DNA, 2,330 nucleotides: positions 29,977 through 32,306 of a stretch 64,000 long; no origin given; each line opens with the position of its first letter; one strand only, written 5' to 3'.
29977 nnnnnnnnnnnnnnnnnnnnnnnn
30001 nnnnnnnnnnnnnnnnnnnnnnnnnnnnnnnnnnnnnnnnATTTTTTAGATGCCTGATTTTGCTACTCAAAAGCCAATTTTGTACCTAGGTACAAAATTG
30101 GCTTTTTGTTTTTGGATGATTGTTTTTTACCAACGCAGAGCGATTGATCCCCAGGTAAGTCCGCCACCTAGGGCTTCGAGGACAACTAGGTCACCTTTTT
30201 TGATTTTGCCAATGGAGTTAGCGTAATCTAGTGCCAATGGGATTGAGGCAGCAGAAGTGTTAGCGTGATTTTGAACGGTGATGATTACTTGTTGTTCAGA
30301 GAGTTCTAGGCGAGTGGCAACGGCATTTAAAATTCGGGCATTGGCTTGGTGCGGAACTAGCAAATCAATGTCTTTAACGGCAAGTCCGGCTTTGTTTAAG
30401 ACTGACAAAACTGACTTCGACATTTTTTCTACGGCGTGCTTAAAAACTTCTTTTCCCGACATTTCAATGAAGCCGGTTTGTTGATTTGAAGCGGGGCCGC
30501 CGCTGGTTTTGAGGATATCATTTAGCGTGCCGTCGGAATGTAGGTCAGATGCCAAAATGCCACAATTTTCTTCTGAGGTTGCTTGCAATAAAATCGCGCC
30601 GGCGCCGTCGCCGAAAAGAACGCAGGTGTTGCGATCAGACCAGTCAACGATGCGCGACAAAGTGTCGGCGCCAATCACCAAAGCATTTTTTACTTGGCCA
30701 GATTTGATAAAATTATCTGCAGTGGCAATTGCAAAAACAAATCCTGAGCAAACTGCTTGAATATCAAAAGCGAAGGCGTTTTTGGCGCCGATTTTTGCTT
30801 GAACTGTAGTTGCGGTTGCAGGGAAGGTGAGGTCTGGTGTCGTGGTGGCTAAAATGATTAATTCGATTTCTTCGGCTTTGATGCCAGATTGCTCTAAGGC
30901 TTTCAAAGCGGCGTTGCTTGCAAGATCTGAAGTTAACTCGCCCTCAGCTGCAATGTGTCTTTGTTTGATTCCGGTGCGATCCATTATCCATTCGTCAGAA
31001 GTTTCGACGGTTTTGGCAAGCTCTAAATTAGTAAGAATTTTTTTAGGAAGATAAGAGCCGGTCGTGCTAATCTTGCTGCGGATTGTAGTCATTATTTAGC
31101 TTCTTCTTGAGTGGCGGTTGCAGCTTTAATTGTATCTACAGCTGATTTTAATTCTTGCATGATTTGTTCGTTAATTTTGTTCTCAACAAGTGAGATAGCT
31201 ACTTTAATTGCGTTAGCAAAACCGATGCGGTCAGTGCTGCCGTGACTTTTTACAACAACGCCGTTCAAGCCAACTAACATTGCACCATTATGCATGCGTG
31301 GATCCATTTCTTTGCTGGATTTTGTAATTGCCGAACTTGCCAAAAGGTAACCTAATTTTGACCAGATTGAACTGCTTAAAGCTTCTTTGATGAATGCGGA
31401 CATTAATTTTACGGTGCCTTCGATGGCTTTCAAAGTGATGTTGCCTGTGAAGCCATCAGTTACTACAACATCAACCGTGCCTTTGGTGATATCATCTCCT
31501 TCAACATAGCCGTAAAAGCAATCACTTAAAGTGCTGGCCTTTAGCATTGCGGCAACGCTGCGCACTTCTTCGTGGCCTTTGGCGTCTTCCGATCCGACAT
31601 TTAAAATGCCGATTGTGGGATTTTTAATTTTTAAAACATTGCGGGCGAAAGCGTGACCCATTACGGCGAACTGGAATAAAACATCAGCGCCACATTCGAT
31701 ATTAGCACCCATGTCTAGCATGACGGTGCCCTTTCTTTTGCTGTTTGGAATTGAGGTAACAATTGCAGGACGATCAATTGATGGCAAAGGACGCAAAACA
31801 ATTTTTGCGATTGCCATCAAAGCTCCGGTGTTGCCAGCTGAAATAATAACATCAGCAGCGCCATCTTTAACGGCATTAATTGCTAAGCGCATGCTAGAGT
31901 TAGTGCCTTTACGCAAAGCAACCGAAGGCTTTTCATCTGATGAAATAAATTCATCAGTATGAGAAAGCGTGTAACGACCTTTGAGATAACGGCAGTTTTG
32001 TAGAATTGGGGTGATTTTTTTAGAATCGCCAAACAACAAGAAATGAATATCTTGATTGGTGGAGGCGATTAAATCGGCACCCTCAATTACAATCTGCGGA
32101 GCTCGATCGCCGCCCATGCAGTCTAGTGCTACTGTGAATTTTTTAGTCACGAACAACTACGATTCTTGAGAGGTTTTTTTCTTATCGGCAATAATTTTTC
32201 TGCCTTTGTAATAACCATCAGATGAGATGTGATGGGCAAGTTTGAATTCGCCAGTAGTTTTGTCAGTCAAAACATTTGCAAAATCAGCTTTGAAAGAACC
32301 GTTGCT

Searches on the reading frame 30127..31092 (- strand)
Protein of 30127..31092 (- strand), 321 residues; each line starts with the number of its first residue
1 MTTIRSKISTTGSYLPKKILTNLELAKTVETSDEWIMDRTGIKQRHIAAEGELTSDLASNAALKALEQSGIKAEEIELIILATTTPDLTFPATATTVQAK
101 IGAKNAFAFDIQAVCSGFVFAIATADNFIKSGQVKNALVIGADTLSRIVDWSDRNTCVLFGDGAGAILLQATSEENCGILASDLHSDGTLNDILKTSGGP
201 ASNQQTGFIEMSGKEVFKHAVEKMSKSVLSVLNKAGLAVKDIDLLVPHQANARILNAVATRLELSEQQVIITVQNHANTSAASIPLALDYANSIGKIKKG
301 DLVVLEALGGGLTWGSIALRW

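Call 14: search_protein_families(library=pfam, proteins=[window:30127-31092:-], max_evalue=0.00001)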
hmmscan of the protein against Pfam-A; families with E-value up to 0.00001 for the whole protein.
window:30127-31092:- (321 aa): 3 families
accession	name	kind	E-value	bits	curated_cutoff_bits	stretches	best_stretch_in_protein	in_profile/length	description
PF08545.16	ACP_syn_III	-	5.6e-35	119.5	24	1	109-188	1-80/80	3-Oxoacyl-[acyl-carrier-protein (ACP)] synthase III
PF08541.16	ACP_syn_III_C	-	1.2e-34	118.7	26.6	1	232-321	1-90/90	3-Oxoacyl-[acyl-carrier-protein (ACP)] synthase III C terminal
PF00108.29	Thiolase_N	-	4.2e-08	33.3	26.4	1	39-148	8-118/260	Thiolase, N-terminal domain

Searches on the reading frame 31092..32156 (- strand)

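Call 14: search_protein_families(library=pfam, proteins=[window:31092-32156:-], max_evalue=0.00001)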
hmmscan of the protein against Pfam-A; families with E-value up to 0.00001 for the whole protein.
window:31092-32156:- (354 aa): 1 family
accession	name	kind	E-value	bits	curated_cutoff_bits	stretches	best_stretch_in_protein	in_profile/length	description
PF02504.20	FA_synthesis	-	2.9e-111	372.1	29.1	1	8-330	2-323/324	Fatty acid synthesis protein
